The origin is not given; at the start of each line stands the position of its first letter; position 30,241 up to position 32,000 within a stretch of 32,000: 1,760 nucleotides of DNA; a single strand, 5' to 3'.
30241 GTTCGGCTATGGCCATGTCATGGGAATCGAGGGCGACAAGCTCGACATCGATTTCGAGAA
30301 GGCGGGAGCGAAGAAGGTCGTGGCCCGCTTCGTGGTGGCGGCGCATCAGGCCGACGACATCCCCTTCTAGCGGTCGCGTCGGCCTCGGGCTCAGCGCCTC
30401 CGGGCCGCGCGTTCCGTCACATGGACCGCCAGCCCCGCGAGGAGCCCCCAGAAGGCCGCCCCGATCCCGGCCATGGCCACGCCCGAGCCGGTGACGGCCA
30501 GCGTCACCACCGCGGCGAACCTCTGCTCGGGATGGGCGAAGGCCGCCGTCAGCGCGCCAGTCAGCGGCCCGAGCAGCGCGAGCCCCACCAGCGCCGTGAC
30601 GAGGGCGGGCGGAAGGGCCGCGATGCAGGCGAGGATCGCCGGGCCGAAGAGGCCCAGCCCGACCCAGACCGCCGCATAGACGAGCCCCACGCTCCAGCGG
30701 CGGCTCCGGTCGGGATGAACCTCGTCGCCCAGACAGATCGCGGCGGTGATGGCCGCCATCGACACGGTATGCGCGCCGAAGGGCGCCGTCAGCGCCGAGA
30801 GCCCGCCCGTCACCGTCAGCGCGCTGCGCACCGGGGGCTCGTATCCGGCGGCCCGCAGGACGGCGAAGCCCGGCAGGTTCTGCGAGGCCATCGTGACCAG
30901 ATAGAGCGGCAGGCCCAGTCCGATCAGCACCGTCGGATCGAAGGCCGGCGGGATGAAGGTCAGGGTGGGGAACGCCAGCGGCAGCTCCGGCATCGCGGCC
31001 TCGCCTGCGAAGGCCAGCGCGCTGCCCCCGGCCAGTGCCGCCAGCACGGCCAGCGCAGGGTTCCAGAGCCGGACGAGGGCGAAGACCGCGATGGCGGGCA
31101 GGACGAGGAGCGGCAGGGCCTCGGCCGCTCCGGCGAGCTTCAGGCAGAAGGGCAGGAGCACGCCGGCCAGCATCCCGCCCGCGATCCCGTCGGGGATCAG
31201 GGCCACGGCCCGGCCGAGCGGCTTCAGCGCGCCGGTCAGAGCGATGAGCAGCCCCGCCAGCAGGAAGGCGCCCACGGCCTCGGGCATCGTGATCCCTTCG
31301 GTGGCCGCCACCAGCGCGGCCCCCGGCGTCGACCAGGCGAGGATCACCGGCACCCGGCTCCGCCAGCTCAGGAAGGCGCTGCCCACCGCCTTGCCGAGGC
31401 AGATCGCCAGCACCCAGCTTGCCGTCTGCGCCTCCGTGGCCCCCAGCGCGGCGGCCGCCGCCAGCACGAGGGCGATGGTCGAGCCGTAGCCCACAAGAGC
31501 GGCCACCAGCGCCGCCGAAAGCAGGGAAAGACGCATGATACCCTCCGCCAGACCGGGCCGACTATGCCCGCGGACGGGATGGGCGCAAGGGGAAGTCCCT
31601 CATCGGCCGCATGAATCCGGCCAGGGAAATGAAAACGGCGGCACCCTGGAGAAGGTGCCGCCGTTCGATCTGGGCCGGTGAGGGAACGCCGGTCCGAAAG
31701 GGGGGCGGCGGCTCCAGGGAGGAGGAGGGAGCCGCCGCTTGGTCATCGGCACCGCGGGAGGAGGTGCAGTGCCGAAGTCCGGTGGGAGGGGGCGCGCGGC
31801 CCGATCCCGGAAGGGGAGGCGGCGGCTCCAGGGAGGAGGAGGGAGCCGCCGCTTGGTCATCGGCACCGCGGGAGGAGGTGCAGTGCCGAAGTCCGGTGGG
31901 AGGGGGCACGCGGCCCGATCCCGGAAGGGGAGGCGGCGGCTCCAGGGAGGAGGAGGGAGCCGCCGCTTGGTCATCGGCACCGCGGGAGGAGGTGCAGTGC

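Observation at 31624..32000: Tandem array of anti-Shine-Dalgarno (CCUCCUCCC-loop) sRNAs that the ORF track reads as proline-rich repeat proteins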

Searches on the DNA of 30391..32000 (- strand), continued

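Call 43: search_with_rna_model(model_id=R1, sources=[L082, L083, L084, L085, L086, L087, L088], max_evalue=0.01)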
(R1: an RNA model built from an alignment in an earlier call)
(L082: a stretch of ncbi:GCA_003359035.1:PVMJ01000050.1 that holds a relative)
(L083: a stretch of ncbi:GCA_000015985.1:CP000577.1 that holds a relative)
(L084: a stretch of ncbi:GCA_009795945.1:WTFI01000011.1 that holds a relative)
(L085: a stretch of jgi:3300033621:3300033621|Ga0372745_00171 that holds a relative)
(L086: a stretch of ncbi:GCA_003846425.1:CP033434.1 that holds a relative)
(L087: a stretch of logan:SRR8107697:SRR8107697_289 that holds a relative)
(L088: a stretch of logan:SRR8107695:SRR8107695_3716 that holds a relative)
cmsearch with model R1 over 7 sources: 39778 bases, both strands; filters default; matches with E-value up to 0.01: 37.
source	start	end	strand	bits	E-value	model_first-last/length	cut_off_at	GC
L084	2755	2839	+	113.5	6.5e-23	1-85/85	no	0.73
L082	2755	2839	+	112.8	9.3e-23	1-85/85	no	0.73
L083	2072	2156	+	112.8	9.4e-23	1-85/85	no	0.73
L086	2642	2726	+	111.7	1.6e-22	1-85/85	no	0.74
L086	2755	2839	+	111.7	1.6e-22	1-85/85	no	0.74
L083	2186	2270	+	111.7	1.6e-22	1-85/85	no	0.74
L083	2300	2384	+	111.7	1.6e-22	1-85/85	no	0.74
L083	2414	2498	+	111.7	1.6e-22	1-85/85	no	0.74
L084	2641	2725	+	111.7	1.6e-22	1-85/85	no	0.74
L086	2414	2498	+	111.7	1.6e-22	1-85/85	no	0.74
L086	2528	2612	+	111.7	1.6e-22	1-85/85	no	0.74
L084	2527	2611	+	111.6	1.7e-22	1-85/85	no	0.72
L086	2300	2384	+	111.6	1.7e-22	1-85/85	no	0.72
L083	2528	2612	+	110.7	2.6e-22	1-85/85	no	0.73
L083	2642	2726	+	110.7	2.6e-22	1-85/85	no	0.73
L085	96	180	+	110.7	2.6e-22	1-85/85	no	0.73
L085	210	294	+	110.7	2.6e-22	1-85/85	no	0.73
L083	2755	2839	+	105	4.4e-21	1-85/85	no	0.75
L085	323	407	+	105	4.4e-21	1-85/85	no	0.75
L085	1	66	+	75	1.3e-14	20-85/85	5'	0.74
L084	2310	2394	+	46.2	2e-08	1-85/85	no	0.66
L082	2538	2622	+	43.2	8.8e-08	1-85/85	no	0.68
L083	1855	1939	+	43.2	8.8e-08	1-85/85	no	0.68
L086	2083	2167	+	43.2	8.8e-08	1-85/85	no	0.68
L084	2416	2496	+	40.3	3.7e-07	1-85/85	no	0.69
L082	2644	2724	+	40.3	3.7e-07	1-85/85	no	0.69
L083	1961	2041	+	40.3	3.7e-07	1-85/85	no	0.69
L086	2189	2269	+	40.3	3.7e-07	1-85/85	no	0.69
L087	31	100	+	29.5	7.8e-05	1-85/85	no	0.66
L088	31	100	+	29.5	7.8e-05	1-85/85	no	0.66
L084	2840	2909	+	29.5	7.8e-05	1-85/85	no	0.66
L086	2840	2909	+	29.5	7.8e-05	1-85/85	no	0.66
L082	2840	2909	+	28.4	0.00014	1-85/85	no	0.67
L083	2840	2909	+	28.4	0.00014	1-85/85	no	0.67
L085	408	477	+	28.4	0.00014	1-85/85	no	0.67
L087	1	30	+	27.7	0.00019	56-85/85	5'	0.77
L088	1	30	+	27.7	0.00019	56-85/85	5'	0.77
